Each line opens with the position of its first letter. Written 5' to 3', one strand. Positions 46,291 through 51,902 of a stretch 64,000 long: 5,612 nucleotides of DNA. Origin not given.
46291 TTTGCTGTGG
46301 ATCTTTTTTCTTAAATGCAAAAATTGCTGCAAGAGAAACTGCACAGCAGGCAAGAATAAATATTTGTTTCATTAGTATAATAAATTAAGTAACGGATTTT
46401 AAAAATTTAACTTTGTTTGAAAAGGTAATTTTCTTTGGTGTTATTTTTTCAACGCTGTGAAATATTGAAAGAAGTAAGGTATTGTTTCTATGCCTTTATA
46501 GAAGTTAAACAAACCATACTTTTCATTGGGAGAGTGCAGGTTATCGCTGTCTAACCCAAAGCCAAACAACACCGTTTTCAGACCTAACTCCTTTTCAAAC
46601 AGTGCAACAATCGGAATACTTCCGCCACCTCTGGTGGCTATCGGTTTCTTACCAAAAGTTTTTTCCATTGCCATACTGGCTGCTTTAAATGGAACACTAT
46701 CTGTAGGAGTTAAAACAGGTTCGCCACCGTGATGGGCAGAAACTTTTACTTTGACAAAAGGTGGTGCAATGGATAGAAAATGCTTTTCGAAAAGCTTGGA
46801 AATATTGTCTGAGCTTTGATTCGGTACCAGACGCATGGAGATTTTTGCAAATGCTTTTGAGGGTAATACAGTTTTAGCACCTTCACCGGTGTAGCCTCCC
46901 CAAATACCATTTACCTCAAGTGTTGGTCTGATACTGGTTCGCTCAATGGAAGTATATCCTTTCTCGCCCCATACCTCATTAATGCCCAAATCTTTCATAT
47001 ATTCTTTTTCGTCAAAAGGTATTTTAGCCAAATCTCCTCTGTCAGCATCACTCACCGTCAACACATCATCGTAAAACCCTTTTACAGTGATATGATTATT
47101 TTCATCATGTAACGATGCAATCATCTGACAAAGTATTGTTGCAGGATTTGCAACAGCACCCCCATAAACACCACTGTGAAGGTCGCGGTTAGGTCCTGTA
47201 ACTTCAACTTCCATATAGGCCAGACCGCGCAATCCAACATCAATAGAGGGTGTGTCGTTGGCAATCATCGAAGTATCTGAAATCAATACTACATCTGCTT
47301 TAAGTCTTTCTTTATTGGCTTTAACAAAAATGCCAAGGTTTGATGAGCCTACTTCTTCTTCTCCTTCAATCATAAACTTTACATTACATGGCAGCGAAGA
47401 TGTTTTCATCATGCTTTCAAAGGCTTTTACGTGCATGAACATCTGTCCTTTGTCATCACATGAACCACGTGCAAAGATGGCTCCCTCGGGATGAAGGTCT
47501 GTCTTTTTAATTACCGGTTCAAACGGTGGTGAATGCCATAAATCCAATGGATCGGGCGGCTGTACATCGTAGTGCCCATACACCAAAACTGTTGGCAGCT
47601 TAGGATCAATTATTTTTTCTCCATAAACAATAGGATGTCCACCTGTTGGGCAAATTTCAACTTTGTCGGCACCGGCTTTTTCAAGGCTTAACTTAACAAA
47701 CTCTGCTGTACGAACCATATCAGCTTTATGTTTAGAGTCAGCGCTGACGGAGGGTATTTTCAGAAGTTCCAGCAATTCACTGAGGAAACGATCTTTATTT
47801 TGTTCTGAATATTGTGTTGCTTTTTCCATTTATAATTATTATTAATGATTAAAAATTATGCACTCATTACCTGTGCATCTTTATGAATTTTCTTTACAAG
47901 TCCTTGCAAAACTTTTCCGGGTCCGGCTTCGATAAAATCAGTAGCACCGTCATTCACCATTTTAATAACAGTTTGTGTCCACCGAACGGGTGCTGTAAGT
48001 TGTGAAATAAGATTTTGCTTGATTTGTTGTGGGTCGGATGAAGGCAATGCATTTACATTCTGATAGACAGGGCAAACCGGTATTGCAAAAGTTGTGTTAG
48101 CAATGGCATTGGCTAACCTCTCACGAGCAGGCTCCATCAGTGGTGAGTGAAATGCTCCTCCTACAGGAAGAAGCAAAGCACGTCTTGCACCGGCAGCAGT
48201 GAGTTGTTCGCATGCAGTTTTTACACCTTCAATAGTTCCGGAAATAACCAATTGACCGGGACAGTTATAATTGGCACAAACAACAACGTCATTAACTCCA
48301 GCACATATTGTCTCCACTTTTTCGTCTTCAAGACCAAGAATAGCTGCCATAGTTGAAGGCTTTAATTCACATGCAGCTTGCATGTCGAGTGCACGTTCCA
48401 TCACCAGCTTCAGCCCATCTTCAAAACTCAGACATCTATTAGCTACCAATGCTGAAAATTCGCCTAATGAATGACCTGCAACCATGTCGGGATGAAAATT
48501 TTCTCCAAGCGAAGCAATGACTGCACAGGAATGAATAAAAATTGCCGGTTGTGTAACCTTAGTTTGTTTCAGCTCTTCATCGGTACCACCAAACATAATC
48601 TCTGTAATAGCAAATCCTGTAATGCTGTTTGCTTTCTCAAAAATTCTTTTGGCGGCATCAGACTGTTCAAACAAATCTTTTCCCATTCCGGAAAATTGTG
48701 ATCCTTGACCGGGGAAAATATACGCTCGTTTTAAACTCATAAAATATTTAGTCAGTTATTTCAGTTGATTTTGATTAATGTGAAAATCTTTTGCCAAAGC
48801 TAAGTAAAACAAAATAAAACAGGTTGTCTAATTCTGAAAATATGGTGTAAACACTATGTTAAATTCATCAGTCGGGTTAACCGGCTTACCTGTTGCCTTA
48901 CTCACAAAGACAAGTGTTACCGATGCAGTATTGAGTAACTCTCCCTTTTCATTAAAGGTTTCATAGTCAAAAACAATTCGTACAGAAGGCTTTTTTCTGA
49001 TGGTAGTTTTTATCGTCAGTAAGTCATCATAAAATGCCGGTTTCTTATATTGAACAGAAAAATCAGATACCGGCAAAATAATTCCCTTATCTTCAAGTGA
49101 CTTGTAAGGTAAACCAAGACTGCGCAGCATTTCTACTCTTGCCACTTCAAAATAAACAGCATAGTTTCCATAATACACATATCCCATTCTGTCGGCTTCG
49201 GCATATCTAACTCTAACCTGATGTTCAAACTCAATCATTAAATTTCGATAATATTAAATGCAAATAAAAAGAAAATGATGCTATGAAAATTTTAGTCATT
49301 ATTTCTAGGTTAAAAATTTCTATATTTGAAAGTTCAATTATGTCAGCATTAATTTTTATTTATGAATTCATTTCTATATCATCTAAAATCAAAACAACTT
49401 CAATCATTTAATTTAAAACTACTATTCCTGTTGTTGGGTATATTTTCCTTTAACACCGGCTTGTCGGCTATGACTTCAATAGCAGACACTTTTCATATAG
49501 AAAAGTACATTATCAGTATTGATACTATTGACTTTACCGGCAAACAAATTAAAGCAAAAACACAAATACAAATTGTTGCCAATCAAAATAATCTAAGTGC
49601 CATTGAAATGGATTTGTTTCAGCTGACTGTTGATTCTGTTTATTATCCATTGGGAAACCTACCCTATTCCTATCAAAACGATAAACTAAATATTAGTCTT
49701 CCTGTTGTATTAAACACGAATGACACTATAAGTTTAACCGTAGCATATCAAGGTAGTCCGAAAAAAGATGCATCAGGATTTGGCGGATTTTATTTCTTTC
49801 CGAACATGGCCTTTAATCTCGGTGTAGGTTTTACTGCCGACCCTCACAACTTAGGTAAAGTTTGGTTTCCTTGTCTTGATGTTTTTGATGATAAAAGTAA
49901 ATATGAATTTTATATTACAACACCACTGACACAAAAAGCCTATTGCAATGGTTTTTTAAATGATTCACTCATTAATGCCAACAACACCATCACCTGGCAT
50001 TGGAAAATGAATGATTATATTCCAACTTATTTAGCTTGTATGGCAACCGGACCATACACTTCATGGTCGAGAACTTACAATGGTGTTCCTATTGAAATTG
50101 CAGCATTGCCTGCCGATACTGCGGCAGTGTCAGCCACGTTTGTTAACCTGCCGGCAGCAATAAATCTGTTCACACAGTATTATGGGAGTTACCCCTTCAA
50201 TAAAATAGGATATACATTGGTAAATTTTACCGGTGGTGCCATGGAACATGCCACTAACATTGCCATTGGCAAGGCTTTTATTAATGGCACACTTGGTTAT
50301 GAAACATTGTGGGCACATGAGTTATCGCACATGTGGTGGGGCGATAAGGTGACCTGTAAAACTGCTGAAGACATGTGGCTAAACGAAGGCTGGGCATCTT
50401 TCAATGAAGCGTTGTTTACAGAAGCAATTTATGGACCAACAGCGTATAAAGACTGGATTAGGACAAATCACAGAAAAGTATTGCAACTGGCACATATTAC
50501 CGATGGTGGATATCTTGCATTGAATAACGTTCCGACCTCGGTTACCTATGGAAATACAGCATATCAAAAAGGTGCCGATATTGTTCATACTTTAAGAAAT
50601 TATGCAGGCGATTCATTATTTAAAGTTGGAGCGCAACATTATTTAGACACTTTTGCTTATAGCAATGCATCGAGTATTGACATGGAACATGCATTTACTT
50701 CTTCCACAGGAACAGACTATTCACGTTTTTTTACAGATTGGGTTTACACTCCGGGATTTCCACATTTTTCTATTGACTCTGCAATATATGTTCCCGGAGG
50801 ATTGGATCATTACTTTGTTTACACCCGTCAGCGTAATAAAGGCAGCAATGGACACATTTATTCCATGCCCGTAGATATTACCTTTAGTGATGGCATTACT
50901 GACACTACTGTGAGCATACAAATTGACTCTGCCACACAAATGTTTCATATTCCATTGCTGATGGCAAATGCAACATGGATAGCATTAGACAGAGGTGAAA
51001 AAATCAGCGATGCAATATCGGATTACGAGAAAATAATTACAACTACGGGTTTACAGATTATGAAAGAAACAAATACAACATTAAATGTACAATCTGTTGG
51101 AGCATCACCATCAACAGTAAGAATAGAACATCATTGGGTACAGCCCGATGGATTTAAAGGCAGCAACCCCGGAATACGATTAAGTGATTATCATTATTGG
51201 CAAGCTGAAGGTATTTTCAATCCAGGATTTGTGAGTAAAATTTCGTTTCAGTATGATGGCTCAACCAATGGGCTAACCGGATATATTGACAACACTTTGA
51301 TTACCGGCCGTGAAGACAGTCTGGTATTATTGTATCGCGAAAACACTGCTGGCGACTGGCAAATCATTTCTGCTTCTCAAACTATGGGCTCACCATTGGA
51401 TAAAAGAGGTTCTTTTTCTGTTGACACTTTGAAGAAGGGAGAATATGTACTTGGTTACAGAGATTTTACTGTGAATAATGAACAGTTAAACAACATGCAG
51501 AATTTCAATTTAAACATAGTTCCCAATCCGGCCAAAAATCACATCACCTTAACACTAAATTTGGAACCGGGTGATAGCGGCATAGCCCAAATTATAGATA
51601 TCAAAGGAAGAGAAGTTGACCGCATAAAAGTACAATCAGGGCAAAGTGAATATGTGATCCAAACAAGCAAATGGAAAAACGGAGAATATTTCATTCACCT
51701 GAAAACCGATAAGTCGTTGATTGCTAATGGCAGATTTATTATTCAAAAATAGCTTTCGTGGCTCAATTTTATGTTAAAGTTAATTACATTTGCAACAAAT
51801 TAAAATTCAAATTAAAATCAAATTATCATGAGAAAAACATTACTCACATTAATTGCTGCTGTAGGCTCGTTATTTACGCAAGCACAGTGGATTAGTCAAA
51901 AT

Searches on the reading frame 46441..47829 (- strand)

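Call 65: search_protein_families(library=pfam, proteins=[window:46441-47829:-], max_evalue=0.0001)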
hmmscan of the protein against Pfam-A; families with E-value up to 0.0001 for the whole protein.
window:46441-47829:- (462 aa): 2 families
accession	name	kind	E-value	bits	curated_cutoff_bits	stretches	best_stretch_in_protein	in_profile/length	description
PF01546.33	Peptidase_M20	-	4.4e-27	95.8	24.6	1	82-450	1-200/206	Peptidase family M20/M25/M40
PF07687.19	M20_dimer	-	4.5e-20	72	21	1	198-356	1-104/107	Peptidase dimerisation domain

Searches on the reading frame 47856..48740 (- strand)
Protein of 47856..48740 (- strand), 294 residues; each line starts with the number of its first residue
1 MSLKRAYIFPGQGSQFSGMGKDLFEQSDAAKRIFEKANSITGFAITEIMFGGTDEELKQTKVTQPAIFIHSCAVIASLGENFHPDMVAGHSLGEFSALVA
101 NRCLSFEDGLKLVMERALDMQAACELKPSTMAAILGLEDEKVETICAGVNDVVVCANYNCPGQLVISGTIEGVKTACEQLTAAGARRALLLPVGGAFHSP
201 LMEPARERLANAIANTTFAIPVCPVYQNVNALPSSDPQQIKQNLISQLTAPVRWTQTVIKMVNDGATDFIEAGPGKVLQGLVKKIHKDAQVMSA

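Call 65: search_protein_families(library=pfam, proteins=[window:47856-48740:-], max_evalue=0.0001)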
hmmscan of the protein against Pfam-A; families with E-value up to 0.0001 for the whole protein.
window:47856-48740:- (294 aa): 1 family
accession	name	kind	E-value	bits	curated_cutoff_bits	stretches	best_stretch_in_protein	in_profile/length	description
PF00698.26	Acyl_transf_1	-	6.9e-42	144.5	32.7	1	7-290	2-283/319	Acyl transferase domain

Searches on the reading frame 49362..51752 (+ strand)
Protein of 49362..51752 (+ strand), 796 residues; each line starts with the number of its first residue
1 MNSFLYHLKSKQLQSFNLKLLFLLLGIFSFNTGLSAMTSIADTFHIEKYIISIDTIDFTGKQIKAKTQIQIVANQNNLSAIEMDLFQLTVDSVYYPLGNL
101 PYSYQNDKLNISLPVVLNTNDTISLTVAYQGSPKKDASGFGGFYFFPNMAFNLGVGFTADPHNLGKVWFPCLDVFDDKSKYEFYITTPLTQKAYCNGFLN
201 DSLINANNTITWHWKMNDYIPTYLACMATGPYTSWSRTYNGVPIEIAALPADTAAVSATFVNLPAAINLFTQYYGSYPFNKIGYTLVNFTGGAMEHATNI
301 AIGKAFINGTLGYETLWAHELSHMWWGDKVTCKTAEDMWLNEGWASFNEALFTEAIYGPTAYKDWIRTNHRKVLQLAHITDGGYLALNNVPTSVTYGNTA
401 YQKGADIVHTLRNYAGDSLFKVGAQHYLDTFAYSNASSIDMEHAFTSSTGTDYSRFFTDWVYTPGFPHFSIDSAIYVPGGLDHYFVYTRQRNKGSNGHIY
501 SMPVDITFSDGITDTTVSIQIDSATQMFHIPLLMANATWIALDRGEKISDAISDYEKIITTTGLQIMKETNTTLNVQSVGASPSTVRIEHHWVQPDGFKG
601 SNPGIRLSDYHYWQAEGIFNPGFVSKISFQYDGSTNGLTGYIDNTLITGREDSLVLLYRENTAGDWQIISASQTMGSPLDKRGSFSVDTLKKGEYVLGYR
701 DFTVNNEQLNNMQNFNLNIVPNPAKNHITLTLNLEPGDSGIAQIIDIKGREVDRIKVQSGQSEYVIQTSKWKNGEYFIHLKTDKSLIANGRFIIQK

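Call 65: search_protein_families(library=pfam, proteins=[window:49362-51752:+], max_evalue=0.0001)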
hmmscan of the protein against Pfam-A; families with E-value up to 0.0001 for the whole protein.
window:49362-51752:+ (796 aa): 3 families
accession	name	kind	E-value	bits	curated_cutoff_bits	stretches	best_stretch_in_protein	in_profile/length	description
PF01433.26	Peptidase_M1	-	5.5e-28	98.5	27.7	1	267-460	10-218/218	Peptidase family M1 domain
PF18962.6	Por_Secre_tail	-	2.5e-10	40.9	27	1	720-793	2-74/75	Secretion system C-terminal sorting domain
PF17900.6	Peptidase_M1_N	-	1.3e-08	35.6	25.8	1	56-224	11-186/186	Peptidase M1 N-terminal domain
